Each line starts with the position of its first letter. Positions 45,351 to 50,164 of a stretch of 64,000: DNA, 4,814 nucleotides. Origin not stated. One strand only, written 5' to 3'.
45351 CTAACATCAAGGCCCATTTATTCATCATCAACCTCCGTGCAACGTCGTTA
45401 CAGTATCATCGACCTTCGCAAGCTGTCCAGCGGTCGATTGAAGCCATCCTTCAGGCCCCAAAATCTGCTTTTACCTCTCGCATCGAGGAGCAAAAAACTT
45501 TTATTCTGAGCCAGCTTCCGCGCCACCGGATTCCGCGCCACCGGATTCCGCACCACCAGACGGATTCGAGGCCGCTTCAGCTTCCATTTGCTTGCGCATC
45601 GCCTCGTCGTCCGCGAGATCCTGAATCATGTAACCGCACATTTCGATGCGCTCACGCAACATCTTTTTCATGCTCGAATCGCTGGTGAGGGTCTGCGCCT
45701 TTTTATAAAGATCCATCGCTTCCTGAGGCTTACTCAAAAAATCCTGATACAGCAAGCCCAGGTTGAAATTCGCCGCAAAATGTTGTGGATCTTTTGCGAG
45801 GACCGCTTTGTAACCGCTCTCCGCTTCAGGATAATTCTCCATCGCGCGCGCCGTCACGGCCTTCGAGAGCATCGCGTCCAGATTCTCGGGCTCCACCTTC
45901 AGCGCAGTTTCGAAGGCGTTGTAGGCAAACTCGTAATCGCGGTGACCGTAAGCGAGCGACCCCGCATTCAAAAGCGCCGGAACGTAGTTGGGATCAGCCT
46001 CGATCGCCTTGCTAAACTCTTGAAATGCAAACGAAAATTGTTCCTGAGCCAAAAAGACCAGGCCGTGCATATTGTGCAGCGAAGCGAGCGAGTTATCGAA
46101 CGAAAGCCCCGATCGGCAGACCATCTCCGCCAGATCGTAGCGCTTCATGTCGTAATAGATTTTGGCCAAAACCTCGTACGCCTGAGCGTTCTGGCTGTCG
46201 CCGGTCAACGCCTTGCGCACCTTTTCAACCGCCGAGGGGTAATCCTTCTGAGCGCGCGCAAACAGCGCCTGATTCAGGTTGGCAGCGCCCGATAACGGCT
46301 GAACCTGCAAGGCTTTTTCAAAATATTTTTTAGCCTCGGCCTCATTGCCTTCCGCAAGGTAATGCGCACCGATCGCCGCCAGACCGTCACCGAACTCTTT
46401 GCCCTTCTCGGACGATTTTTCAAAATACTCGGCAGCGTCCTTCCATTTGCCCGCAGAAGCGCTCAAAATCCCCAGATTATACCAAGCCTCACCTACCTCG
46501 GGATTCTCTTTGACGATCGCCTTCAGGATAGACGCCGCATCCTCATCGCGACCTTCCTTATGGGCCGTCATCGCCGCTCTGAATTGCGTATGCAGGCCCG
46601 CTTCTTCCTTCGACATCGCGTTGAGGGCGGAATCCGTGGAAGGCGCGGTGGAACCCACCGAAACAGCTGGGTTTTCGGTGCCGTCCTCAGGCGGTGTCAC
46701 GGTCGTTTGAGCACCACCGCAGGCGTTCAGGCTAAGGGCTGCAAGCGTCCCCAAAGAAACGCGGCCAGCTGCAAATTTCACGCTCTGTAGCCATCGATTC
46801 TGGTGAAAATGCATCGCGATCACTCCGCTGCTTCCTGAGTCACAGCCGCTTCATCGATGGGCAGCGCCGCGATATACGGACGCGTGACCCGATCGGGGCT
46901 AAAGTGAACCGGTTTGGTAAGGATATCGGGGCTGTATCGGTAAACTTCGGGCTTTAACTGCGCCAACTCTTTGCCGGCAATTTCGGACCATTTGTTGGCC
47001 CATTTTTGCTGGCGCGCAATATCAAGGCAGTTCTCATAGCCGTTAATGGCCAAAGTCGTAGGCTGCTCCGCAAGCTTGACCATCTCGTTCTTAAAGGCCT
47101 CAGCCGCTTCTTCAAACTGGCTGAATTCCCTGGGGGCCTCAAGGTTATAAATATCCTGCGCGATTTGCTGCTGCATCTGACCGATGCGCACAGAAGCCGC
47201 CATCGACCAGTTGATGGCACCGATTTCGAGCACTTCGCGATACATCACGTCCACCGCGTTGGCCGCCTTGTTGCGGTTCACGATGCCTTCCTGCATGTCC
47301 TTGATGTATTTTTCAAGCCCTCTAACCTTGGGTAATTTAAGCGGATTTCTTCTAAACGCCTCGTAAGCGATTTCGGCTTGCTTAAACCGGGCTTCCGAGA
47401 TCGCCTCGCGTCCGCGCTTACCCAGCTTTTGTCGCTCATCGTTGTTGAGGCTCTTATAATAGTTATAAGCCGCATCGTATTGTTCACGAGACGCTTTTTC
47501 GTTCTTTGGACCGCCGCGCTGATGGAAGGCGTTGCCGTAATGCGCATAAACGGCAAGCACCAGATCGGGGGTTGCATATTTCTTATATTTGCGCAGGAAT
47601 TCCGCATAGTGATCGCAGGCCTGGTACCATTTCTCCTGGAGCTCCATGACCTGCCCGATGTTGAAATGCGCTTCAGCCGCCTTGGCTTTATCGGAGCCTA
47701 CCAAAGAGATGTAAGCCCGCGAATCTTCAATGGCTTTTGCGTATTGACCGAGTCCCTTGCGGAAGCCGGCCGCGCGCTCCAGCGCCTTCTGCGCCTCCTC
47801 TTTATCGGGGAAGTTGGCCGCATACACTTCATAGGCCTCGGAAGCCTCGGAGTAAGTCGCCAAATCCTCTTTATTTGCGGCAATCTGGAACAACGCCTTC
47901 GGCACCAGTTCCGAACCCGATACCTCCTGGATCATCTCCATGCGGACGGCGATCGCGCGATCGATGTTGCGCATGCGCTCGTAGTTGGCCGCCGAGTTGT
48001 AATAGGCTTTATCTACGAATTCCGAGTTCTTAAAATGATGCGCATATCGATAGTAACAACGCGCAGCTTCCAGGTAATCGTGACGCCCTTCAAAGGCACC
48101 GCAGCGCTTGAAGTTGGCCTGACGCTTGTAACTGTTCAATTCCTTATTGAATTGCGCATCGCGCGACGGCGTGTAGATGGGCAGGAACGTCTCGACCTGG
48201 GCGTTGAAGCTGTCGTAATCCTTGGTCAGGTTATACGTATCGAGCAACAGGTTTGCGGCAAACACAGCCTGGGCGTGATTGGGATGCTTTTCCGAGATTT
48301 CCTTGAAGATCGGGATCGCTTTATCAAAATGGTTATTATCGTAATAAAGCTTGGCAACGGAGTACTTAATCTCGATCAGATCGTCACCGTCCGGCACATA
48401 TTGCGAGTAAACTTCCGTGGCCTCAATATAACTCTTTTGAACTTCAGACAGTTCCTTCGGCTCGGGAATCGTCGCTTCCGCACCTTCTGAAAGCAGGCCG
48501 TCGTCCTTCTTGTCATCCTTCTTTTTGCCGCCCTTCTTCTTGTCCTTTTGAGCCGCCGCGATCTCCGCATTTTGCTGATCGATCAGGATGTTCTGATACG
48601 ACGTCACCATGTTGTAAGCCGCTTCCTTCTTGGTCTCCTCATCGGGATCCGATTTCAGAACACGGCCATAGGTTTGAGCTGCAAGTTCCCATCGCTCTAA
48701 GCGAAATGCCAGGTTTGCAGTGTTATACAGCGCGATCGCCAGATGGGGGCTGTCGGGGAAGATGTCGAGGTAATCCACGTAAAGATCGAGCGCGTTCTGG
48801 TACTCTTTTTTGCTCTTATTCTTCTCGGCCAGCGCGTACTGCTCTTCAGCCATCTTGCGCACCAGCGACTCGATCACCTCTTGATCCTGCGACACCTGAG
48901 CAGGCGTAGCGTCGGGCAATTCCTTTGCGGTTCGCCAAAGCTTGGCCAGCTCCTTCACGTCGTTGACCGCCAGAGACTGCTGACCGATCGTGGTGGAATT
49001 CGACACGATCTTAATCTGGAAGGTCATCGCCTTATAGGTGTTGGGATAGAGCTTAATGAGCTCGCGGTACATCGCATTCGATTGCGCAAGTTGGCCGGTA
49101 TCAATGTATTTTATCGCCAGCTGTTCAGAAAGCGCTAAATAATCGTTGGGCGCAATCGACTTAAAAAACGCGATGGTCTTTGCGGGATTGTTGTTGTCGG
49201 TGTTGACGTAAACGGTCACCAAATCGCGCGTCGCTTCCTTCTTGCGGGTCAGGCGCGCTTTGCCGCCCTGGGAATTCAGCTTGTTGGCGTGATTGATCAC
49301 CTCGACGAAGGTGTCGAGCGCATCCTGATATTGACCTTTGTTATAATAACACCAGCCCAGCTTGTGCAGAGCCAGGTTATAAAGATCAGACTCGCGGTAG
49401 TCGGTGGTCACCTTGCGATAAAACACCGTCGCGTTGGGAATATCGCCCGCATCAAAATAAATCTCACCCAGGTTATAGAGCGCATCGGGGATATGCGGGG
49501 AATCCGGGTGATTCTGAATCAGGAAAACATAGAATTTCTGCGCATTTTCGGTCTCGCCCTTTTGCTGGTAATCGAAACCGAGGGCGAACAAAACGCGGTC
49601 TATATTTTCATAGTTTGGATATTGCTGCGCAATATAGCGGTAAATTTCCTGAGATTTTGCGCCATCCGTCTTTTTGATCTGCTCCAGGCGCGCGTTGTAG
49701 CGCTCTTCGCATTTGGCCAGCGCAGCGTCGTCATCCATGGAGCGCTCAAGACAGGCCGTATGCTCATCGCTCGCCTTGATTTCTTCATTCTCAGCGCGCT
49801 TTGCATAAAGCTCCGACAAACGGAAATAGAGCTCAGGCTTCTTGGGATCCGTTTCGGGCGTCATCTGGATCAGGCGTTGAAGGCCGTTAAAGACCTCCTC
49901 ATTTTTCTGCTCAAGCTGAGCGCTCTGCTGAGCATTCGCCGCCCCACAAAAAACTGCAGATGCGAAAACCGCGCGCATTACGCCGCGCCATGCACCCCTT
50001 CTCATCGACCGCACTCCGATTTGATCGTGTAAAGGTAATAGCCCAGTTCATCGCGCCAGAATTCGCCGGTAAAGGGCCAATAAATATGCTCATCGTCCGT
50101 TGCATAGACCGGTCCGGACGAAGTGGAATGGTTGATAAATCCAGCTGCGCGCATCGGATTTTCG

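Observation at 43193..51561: Module B: complete five-gene gltC-D-E-F-G-like operon (Glt/Nfs-type envelope machine core)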

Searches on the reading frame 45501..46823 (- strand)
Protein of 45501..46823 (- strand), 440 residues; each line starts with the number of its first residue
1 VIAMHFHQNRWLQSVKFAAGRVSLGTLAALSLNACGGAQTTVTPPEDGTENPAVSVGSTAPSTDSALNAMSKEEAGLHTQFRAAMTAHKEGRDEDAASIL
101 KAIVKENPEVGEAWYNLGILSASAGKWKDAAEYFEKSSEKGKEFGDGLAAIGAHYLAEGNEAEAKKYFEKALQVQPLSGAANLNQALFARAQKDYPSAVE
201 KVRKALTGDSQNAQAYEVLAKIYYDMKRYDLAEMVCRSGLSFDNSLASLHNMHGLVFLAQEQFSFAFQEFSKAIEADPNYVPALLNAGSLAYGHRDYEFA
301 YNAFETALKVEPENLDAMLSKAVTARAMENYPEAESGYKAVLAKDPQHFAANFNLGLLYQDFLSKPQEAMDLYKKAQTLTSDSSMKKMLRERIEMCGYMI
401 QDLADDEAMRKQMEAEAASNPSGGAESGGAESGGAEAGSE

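Call 5: search_protein_families(library=pfam, proteins=[window:45501-46823:-], max_evalue=0.01)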
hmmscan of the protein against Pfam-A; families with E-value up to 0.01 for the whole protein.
window:45501-46823:- (440 aa): 21 families
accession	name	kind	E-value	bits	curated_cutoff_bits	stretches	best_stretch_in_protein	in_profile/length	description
PF13432.12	TPR_16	-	1.5e-26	92.9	32.7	4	154-213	6-65/65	Tetratricopeptide repeat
PF07719.23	TPR_2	-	1.5e-24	84.4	27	2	112-137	2-27/34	Tetratricopeptide repeat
PF14559.12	TPR_19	-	6.6e-23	81.3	25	3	294-348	4-58/68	Tetratricopeptide repeat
PF00515.34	TPR_1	-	2.1e-21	75.2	27.8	2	112-137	2-27/34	Tetratricopeptide repeat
PF13431.12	TPR_17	-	3.1e-19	68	24.4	0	338-369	2-32/34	Tetratricopeptide repeat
PF13424.12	TPR_12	-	2.1e-17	63.5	30.1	2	184-234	15-66/77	Tetratricopeptide repeat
PF13181.12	TPR_8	-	6e-16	57.6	25.7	0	155-176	11-32/34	Tetratricopeptide repeat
PF13428.12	TPR_14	-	8e-16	57.4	23.5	1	80-119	4-43/44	Tetratricopeptide repeat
PF13176.12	TPR_7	-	2e-12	46.5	27.9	0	113-140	1-30/36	Tetratricopeptide repeat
PF23914.1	TPR_CcmH_CycH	-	3.6e-12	46.8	42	3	252-344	55-150/158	Cytochrome c-type biogenesis protein H TPR domain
PF13414.12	TPR_11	-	3.2e-10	40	26.8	1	190-226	5-41/42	TPR repeat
PF13174.12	TPR_6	-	2.8e-09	37.5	26.3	0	80-109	3-32/33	Tetratricopeptide repeat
PF25063.1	ARM_TT21_C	-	7.8e-09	36.1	35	2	199-276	81-158/209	Tetratricopeptide repeat protein 21 C-terminal ARM domain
PF13371.12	TPR_9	-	4.8e-08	33.3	35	0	88-136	6-54/73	Tetratricopeptide repeat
PF24575.1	TPR_Slam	-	1.6e-07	32.1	35.2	0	318-357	50-89/104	Surface lipoprotein assembly modifier, N-terminal TPR repeats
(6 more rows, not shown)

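Call 6: search_protein_families(library=ncbifam, proteins=[window:45501-46823:-], max_evalue=0.01)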
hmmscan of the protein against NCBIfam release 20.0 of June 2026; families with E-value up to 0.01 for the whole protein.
window:45501-46823:- (440 aa): 34 families (the best 25 are shown)
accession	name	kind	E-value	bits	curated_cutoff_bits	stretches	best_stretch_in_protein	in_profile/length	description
NF033758.1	gliding_GltE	equivalog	1.2e-34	120.1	225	1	27-416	3-397/411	adventurous gliding motility TPR repeat lipoprotein GltE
TIGR02917.1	PEP_TPR_lipo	equivalog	4.3e-29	101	312.2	3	149-296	367-514/899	XrtA/PEP-CTERM system TPR-repeat protein PrsT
TIGR02521.1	type_IV_pilW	equivalog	1.9e-23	83.2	154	2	191-339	43-193/234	type IV pilus biogenesis/stability protein PilW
NF040959.1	MamA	equivalog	8.5e-21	74.3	200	3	152-279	44-171/204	magnetosome protein MamA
NF033762.1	social_mot_Tgl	equivalog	7.2e-14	51.7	225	1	72-228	26-185/252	social motility TPR repeat lipoprotein Tgl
NF033920.0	C39_PA2778_fam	equivalog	1.2e-11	44.5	150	3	259-340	168-249/255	PA2778 family cysteine peptidase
NF008757.0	PRK11788.1-5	equivalog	3.5e-11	42.9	363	1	98-212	128-247/388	lipopolysaccharide assembly protein LapB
NF047371.1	FlcA_CTERM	equivalog_domain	2.7e-10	39.4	300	2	183-343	410-535/646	periplasmic flagellar collar protein FlcA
TIGR02552.1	LcrH_SycD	equivalog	6e-10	39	104.8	2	287-395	24-131/136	SycD/LcrH family type III secretion system chaperone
NF008391.2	PRK11189.1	equivalog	1e-09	38.3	250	1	229-295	81-148/297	lipoprotein NlpI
TIGR02795.1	tol_pal_ybgF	equivalog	1.3e-08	35.5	90.1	1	79-185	4-116/119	tol-pal system protein YbgF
TIGR03939.1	PGA_TPR_OMP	equivalog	2.1e-08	32.8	366.65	1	105-280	13-187/800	poly-beta-1,6 N-acetyl-D-glucosamine export porin PgaA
NF053607.1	CHU_0125_OmpA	equivalog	3.5e-08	32.4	620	1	287-409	25-145/639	CHU_0125 family OmpA-like outer membrane integrity protein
NF008756.0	PRK11788.1-4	equivalog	4e-08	32.7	474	1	113-229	143-265/389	lipopolysaccharide assembly protein LapB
TIGR00990.1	3a0801s09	subfamily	5.3e-08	32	757.25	2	245-375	329-458/615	mitochondrial import receptor subunit TOM70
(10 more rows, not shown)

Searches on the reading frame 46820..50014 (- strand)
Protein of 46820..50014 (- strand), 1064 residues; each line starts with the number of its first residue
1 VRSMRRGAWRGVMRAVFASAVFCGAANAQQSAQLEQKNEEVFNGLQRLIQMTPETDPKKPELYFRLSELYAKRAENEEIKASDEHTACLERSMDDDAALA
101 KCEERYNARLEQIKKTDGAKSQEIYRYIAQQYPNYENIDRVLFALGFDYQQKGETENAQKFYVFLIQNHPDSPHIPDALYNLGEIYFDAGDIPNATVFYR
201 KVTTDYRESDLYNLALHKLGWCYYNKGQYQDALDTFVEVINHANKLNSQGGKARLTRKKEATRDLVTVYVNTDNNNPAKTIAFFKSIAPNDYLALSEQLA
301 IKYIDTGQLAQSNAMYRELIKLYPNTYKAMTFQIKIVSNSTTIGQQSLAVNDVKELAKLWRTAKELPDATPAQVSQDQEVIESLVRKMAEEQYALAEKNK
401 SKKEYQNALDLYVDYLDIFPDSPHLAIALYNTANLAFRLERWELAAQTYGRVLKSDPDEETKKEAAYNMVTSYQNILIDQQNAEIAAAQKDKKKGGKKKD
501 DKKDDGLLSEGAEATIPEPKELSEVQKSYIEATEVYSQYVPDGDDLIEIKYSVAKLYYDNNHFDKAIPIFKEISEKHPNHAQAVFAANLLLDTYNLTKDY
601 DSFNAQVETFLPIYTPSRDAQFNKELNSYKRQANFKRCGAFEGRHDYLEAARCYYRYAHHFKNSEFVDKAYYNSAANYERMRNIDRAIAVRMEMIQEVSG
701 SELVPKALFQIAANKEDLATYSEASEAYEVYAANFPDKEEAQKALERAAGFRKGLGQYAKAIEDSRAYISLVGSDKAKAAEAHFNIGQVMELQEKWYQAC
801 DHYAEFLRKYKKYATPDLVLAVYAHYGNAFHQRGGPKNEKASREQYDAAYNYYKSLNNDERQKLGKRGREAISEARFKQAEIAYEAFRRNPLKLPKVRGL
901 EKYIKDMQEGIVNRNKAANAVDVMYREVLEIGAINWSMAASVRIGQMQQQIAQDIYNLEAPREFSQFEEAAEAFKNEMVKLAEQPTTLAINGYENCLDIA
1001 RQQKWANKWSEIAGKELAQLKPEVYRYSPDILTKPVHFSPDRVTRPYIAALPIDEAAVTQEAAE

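Call 5: search_protein_families(library=pfam, proteins=[window:46820-50014:-], max_evalue=0.01)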
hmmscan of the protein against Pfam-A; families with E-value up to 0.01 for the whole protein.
window:46820-50014:- (1064 aa): 12 families
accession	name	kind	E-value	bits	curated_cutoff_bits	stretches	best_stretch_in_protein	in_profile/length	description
PF13174.12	TPR_6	-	3.2e-25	87.4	26.3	1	215-241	2-28/33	Tetratricopeptide repeat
PF13424.12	TPR_12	-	1.1e-20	74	30.1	3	177-243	4-75/77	Tetratricopeptide repeat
PF07719.23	TPR_2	-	1.7e-13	50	27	1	215-243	3-31/34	Tetratricopeptide repeat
PF14559.12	TPR_19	-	1.8e-13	51.1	25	1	403-459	5-58/68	Tetratricopeptide repeat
PF13432.12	TPR_16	-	1.5e-12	48.2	32.7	0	400-459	15-64/65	Tetratricopeptide repeat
PF13428.12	TPR_14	-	1.5e-11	44.2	23.5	0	550-586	4-40/44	Tetratricopeptide repeat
PF00515.34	TPR_1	-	2.2e-11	43.5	27.8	2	176-202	1-27/34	Tetratricopeptide repeat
PF13181.12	TPR_8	-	2.3e-06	27.7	25.7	0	177-203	2-28/34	Tetratricopeptide repeat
PF13374.12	TPR_10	-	4.7e-05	23.7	27.5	0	178-208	4-34/42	Tetratricopeptide repeat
PF13176.12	TPR_7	-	4.7e-05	23.6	27.9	0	215-244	1-30/36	Tetratricopeptide repeat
PF12583.14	TPPII_C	-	0.0004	21.3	27.7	0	564-587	32-55/69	Tripeptidyl peptidase II, C-terminal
PF13431.12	TPR_17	-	0.0089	16.7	24.4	0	215-233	15-33/34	Tetratricopeptide repeat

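Call 6: search_protein_families(library=ncbifam, proteins=[window:46820-50014:-], max_evalue=0.01)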
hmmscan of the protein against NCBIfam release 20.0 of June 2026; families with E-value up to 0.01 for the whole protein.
window:46820-50014:- (1064 aa): 9 families
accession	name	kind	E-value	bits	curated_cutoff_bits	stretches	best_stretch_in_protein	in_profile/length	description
TIGR02795.1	tol_pal_ybgF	equivalog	2.5e-34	118.4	90.1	3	103-215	3-115/119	tol-pal system protein YbgF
TIGR03302.1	OM_YfiO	subfamily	1.1e-15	57.8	81.4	2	87-188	16-119/239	outer membrane protein assembly factor BamD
NF008068.0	PRK10803.1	equivalog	1.9e-08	34.6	383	1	81-215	118-256/263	cell division protein CpoB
TIGR02917.1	PEP_TPR_lipo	equivalog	6.8e-08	30.9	312.2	1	523-607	645-726/899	XrtA/PEP-CTERM system TPR-repeat protein PrsT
NF052312.1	T9SS_PorW_SprE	equivalog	9.4e-07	27.9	250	2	38-207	195-359/716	type IX secretion system periplasmic lipoprotein PorW/SprE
NF040959.1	MamA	equivalog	2.8e-06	26.9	200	1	148-243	46-135/204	magnetosome protein MamA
NF047371.1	FlcA_CTERM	equivalog_domain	7.7e-05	21.3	300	1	35-275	322-568/646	periplasmic flagellar collar protein FlcA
NF033762.1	social_mot_Tgl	equivalog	0.00047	19.6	225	1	132-236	64-159/252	social motility TPR repeat lipoprotein Tgl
NF047507.1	TPR_BatC_Lepto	exception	0.0029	17.1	175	0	179-246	61-129/214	TPR repeat-containing protein BatC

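Call 9: find_homologous_proteins(query=window:46820-50014:-, max_evalue=0.00001)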
Query window:46820-50014:- (1064 aa): 93 proteins with E <= 0.00001 among 8000 candidates.
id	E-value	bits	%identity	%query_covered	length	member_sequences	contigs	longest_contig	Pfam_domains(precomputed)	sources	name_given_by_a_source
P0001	0.0e+0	2378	100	100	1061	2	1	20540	PF14559.13,PF17874.8,PF00515.35,PF13424.13,PF13432.13,PF13428.13,PF13181.13,PF07719.24,PF13174.13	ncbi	-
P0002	7.6e-259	880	42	96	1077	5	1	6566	PF14559.13,PF13414.13,PF00515.35,PF13424.13,PF13176.13,PF13432.13,PF13428.13,PF13181.13,PF07719.24,PF13174.13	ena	-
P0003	1.2e-248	846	41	97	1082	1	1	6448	PF10602.16,PF13525.13,PF13414.13,PF13176.13,PF13428.13,PF14559.13,PF13371.13,PF17874.8,PF00515.35,PF13424.13,PF13432.13,PF13181.13,PF07719.24,PF13174.13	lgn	-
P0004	2.7e-240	819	40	96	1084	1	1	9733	PF14559.13,PF17874.8,PF00515.35,PF13424.13,PF13176.13,PF13432.13,PF13428.13,PF13181.13,PF07719.24,PF13174.13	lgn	-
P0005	7.6e-239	814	40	96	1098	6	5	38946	PF14559.13,PF17874.8,PF00515.35,PF13424.13,PF13176.13,PF13432.13,PF13428.13,PF13181.13,PF07719.24,PF13174.13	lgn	-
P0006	1.8e-238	813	42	96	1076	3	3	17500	PF14559.13,PF13414.13,PF17874.8,PF00515.35,PF13424.13,PF13176.13,PF13432.13,PF13428.13,PF13181.13,PF07719.24,PF13174.13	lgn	-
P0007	1.0e-235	804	40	95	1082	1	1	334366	PF13414.13,PF13176.13,PF13428.13,PF14559.13,PF13371.13,PF17874.8,PF00515.35,PF13424.13,PF13432.13,PF13181.13,PF07719.24,PF13174.13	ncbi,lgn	ncbi:MAG: tetratricopeptide repeat protein [Bradymonadia bacterium]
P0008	6.5e-229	781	39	96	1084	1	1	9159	PF13525.13,PF13176.13,PF13428.13,PF14559.13,PF10300.16,PF17874.8,PF00515.35,PF13424.13,PF13432.13,PF13181.13,PF07719.24,PF13174.13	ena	-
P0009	2.7e-228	779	40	96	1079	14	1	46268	PF07721.21,PF14559.13,PF17874.8,PF00515.35,PF13424.13,PF13176.13,PF13432.13,PF13428.13,PF13181.13,PF07719.24,PF13174.13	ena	-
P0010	6.6e-109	384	32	75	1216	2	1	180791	PF14559.13,PF00515.35,PF13424.13,PF13432.13,PF13428.13,PF13181.13,PF07719.24,PF13174.13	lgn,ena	-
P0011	4.7e-93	331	27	97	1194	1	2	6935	PF14559.13,PF00515.35,PF13424.13,PF13432.13,PF13428.13,PF13181.13,PF07719.24,PF13174.13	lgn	-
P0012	3.5e-91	325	26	94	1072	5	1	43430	PF13525.13,PF13424.13,PF07719.24,PF13174.13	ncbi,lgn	ncbi:MAG: TolA-binding protein [Bradymonadia bacterium]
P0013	1.8e-89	320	27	95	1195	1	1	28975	PF14559.13,PF13424.13,PF13428.13,PF13181.13,PF07719.24,PF13174.13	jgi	jgi:tetratricopeptide (TPR) repeat protein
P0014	8.1e-89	317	26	95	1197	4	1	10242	PF14559.13,PF00515.35,PF13424.13,PF13432.13,PF13428.13,PF13181.13,PF07719.24,PF13174.13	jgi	jgi:tetratricopeptide (TPR) repeat protein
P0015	1.7e-88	316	27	95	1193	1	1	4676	PF14559.13,PF13424.13,PF13432.13,PF13428.13,PF13181.13,PF07719.24,PF13174.13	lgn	-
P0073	6.7e-17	79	24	17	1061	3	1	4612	PF13431.13,PF09976.16,PF13525.13,PF25062.2,PF13428.13,PF13512.13,PF14559.13,PF00515.35,PF13424.13,PF13432.13,PF13181.13,PF07719.24,PF13174.13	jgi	-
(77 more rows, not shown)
